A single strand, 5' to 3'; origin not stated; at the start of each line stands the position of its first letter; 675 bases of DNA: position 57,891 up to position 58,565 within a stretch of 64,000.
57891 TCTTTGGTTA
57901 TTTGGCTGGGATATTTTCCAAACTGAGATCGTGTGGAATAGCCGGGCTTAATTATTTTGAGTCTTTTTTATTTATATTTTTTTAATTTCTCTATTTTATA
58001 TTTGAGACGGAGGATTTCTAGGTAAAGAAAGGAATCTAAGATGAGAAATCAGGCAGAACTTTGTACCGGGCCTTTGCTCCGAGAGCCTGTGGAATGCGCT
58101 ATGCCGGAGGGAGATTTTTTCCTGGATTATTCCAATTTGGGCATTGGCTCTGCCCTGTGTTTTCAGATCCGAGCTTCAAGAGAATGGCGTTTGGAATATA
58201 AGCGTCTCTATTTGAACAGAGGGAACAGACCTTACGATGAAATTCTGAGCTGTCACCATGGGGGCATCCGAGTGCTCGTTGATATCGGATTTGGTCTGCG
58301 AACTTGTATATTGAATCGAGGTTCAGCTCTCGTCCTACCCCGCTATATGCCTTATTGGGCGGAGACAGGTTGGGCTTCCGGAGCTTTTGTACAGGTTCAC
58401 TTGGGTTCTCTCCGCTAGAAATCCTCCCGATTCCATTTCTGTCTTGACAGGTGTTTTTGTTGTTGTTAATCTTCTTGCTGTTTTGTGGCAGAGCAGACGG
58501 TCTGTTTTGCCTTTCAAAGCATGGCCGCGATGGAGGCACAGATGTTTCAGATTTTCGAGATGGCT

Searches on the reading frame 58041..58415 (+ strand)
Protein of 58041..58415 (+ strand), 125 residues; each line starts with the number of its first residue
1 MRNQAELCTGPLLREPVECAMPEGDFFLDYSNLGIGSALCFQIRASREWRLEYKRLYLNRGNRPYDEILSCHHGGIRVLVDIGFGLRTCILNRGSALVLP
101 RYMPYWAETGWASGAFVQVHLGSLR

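Call 6: search_protein_families(library=pfam, proteins=[window:58041-58415:+], max_evalue=1)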
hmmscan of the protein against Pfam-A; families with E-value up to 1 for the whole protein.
window:58041-58415:+ (125 aa): 0 families

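Call 8: find_encoding_contigs(protein=window:58041-58415:+, flank=10000)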
Protein window:58041-58415:+ (125 aa): 9 contigs read that carry it; 4 places shown.
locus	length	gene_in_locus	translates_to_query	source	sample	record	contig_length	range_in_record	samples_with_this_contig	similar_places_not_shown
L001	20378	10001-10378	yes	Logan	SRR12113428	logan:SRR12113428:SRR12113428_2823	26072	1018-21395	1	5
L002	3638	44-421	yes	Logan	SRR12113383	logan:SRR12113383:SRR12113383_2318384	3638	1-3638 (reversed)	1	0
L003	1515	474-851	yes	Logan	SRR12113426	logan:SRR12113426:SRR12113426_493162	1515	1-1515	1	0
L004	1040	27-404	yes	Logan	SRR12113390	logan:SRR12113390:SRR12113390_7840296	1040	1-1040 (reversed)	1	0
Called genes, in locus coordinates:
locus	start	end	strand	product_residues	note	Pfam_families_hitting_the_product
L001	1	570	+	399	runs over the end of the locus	PF13439:Glyco_transf_4, PF13579:Glyco_trans_4_4, PF20706:GT4-conflict (weak), PF00534:Glycos_transf_1, PF13692:Glyco_trans_1_4, PF13524:Glyco_trans_1_2 (weak)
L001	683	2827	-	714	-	-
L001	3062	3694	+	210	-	PF01066:CDP-OH_P_transf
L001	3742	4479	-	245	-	PF01066:CDP-OH_P_transf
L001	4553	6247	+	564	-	PF13231:PMT_2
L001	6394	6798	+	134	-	PF11969:DcpS_C, PF01230:HIT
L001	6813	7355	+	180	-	PF00293:NUDIX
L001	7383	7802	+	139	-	PF14667:Polysacc_synt_C (weak)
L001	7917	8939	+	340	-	PF01073:3Beta_HSD, PF01370:Epimerase, PF02719:Polysacc_synt_2, PF04321:RmlD_sub_bind, PF07993:NAD_binding_4, PF13460:NAD_binding_10 (weak), PF16363:GDP_Man_Dehyd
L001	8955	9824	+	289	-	PF01370:Epimerase, PF04321:RmlD_sub_bind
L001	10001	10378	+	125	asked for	-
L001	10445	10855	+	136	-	-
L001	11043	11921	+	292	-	PF00535:Glycos_transf_2, PF10111:Glyco_tranf_2_2, PF13641:Glyco_tranf_2_3, PF13632:Glyco_trans_2_3 (faint)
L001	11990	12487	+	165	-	PF00293:NUDIX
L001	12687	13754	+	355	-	PF00535:Glycos_transf_2, PF10111:Glyco_tranf_2_2 (faint)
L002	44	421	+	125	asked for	-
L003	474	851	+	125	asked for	-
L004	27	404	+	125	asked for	-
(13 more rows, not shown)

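Call 15: find_homologous_proteins(query=window:58041-58415:+, max_evalue=0.01)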
Query window:58041-58415:+ (125 aa): 2 proteins with E <= 0.01 among 8 candidates.
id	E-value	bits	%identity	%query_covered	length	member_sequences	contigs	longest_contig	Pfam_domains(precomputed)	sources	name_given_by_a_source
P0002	4.8e-82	290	100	100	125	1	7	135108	-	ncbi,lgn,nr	ncbi:MAG: hypothetical protein HYY51_03615 [Candidatus Magasanikbacteria bacterium]|nr:hypothetical 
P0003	1.7e-54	201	72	100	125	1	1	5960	-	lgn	-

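Call 17: find_encoding_contigs(protein=P0003, flank=10000)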
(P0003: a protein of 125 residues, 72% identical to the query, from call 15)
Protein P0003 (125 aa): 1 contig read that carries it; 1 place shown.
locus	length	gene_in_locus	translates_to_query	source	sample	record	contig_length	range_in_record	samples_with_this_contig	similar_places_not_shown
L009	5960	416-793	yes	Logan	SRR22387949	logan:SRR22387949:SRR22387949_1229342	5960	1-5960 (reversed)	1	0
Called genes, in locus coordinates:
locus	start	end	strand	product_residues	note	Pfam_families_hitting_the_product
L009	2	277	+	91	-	?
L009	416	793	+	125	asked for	-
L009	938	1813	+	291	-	PF00535:Glycos_transf_2, PF13641:Glyco_tranf_2_3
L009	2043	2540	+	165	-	PF00293:NUDIX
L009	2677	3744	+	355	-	PF00535:Glycos_transf_2, PF13641:Glyco_tranf_2_3 (weak)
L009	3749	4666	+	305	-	PF00535:Glycos_transf_2, PF13641:Glyco_tranf_2_3, PF13632:Glyco_trans_2_3 (weak)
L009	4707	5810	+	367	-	PF00535:Glycos_transf_2, PF13641:Glyco_tranf_2_3, PF13632:Glyco_trans_2_3 (weak)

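Call 22: find_related_loci(query=A1, collection=genome_contigs, flank=6000)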
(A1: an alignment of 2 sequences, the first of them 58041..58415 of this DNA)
Query A1 (125 aa) in genome_contigs; peptide patterns used: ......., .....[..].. (x = any residue, [..] = any of these).
99 stretches matched a pattern; 1 encode a relative of the query (tblastn E <= 1e-3); 1 distinct loci.
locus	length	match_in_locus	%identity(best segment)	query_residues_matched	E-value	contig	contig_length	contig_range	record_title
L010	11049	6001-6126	37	69-116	6e-6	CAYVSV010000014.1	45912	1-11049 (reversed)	MAG TPA_asm: uncultured Ruminococcus sp. isolate SRP199465_co2_371 genome assembly, contig: NODE_1655_length_45912_cov_2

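Call 23: find_related_loci(query=A1, collection=metagenome_contigs, flank=6000)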
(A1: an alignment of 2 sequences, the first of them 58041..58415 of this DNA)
Query A1 (125 aa) in metagenome_contigs; peptide patterns used: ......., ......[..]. (x = any residue, [..] = any of these).
99 stretches matched a pattern, but none encodes a relative of the query by tblastn (E <= 1e-3).

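Call 59: predict_structure(alignment_id=A1)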
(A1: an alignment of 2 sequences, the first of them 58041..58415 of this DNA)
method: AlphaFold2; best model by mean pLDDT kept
length: 125 residues; sequences in the alignment: 2
mean_pLDDT: 46.4   pTM: 0.43
mean pLDDT of the five models: 46.4, 40.2, 36.8, 30.3, 28.2
residues with pLDDT >= 90: 0; 70-90: 0; 50-70: 47; < 50: 78
segments of 3 or more residues with pLDDT < 50: 1-23, 44-53, 72-77, 81-88, 91-115, 122-125
pLDDT, mean of each block of 10 residues (from residue 1): 30 30 56 55 44 59 60 47 46 41 42 49 43
secondary structure, 60 per line:
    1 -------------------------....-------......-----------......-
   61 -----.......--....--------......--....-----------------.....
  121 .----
elements in order: E26-29 E37-42 E54-59 E66-72 E75-78 E87-92 E95-98 E116-121

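Call 60: search_solved_structures(query=A1, max_evalue=10)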
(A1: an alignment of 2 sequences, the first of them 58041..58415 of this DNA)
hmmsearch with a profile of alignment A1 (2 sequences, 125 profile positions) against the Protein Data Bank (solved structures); distinct sequences matched with E-value up to 10: 1.
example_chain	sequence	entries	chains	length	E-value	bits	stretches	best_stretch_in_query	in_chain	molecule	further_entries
3b8b_A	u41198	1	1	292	1.6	11.8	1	55-107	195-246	CysQ, sulfite synthesis pathway protein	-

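Call 62: search_protein_families(library=ncbifam, proteins=[window:58041-58415:+, P0003], max_evalue=10)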
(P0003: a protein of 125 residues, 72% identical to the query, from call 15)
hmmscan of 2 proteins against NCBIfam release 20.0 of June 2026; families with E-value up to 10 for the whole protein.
window:58041-58415:+ (125 aa): 0 families

P0003 (125 aa): 0 families

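Call 63: search_protein_families(library=phrogs, proteins=[window:58041-58415:+, P0003], max_evalue=1)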
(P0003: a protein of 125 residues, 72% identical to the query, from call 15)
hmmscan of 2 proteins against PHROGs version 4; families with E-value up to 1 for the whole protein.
window:58041-58415:+ (125 aa): 0 families

P0003 (125 aa): 0 families

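Call 64: search_protein_families(library=padloc, proteins=[window:58041-58415:+, P0003], max_evalue=1)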
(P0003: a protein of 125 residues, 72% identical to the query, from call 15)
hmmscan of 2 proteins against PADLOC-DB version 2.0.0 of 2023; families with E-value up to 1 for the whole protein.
window:58041-58415:+ (125 aa): 0 families

P0003 (125 aa): 0 families

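Call 90: list_cluster_members(proteins=[P0004, P0005, P0006, P0007, P0008, P0009, P0011, window:58485-58892:+, window:58041-58415:+, P0003])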
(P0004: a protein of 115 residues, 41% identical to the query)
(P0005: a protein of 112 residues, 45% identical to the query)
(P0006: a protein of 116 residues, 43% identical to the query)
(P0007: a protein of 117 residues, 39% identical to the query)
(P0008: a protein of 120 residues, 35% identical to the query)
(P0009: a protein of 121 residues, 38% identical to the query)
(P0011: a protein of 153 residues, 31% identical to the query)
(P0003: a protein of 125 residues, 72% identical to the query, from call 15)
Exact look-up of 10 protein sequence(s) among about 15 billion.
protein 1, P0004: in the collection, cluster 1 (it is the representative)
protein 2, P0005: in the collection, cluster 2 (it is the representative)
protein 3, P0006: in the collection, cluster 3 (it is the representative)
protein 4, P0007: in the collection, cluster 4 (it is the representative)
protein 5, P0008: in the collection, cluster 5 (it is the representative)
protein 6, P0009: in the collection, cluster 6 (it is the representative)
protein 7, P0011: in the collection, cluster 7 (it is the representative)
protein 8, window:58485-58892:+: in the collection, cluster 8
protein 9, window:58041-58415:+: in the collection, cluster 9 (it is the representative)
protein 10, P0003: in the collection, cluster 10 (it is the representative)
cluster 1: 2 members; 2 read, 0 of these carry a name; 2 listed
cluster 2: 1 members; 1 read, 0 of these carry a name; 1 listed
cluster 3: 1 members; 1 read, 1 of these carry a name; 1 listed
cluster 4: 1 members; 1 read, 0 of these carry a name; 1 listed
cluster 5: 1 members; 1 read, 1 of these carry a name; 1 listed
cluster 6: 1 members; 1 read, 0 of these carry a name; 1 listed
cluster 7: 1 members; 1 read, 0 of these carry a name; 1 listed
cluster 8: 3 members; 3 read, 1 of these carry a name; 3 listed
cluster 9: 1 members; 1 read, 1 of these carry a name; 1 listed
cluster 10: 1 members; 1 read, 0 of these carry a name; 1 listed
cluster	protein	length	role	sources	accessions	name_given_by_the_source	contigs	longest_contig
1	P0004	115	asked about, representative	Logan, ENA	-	-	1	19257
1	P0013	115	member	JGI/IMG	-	-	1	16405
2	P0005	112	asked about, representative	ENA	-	-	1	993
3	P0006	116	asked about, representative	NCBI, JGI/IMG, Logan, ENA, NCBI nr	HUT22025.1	MAG TPA: hypothetical protein VMX18_01295 [Candidatus Bipolaricaulota bacterium] | hypothetical protein [Candidatus Bipolaricaulota bacterium]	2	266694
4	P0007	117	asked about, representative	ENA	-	-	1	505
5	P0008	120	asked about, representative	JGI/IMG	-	hypothetical protein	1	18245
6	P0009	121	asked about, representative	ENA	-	-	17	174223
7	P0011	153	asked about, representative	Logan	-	-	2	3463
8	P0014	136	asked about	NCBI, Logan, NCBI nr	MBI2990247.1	MAG: hypothetical protein HYY51_03620 [Candidatus Magasanikbacteria bacterium] | hypothetical protein [Candidatus Magasanikbacteria bacterium]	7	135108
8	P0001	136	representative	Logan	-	-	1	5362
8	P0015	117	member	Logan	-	-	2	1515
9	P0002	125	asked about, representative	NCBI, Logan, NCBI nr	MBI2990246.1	MAG: hypothetical protein HYY51_03615 [Candidatus Magasanikbacteria bacterium] | hypothetical protein [Candidatus Magasanikbacteria bacterium]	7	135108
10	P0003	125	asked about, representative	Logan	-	-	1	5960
